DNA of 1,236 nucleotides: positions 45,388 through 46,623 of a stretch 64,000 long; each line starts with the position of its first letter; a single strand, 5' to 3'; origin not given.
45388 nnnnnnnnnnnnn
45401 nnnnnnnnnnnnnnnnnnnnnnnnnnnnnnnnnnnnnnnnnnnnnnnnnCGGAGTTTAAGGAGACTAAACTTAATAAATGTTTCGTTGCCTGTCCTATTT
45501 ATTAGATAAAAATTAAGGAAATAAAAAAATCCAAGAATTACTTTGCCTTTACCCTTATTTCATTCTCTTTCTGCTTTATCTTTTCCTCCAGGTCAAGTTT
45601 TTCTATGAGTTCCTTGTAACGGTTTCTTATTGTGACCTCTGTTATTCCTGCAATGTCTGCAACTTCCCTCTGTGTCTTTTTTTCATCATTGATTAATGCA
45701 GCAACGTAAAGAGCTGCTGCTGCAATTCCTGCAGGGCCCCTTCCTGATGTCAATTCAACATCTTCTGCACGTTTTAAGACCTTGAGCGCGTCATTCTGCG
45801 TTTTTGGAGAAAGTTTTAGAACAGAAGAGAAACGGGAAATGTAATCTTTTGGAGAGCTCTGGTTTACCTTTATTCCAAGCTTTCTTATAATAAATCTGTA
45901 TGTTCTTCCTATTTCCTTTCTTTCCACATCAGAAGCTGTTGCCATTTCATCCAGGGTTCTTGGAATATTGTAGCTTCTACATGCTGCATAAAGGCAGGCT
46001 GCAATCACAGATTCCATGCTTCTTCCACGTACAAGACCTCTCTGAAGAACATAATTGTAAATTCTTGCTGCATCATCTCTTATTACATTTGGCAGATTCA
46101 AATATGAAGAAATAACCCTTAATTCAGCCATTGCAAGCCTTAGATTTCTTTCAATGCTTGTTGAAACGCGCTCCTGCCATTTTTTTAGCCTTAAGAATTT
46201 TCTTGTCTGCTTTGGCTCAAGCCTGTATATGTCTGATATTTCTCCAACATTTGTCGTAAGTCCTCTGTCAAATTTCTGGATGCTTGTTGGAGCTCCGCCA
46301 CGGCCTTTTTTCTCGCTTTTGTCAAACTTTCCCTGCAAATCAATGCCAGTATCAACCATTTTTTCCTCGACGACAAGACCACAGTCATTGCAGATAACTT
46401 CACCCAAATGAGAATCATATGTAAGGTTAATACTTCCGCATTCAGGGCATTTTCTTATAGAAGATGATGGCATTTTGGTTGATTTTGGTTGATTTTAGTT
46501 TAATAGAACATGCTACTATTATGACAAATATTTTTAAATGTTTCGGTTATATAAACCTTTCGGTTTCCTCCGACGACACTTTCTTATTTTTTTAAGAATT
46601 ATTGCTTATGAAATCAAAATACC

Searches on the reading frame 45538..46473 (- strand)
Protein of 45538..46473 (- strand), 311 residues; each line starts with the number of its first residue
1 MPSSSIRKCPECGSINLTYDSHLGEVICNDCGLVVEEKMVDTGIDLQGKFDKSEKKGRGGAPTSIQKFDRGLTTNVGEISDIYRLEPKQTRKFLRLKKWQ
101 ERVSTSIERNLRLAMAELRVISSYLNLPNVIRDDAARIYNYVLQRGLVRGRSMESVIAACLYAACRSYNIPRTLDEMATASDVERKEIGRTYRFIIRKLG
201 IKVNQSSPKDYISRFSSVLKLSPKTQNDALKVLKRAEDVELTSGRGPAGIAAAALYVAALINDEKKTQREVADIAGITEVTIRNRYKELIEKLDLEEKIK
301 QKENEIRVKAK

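Call 37: search_protein_families(library=pfam, proteins=[window:45538-46473:-], max_evalue=0.01)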
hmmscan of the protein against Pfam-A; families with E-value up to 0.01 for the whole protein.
window:45538-46473:- (311 aa): 6 families
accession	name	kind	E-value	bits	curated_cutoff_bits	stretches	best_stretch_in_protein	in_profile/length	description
PF00382.24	TFIIB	-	1.1e-47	160.4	23.6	2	202-291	2-91/92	Transcription factor TFIIB repeat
PF08271.17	Zn_Ribbon_TF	-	3.1e-11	43.1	29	1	8-44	2-38/43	TFIIB zinc-binding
PF00134.28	Cyclin_N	-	3.3e-05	24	23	0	135-203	55-126/127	Cyclin, N-terminal domain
PF22109.2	Zn_ribbon_tTFIIB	-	6.7e-05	23.1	28.6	1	7-35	10-39/40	Transcription factor IIB, zinc ribbon, Trypanosome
PF04545.22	Sigma70_r4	-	0.00043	20.2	24.1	1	263-293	18-48/50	Sigma-70, region 4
PF01667.23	Ribosomal_S27e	-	0.0034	17.5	24.5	1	8-35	9-36/55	Ribosomal protein S27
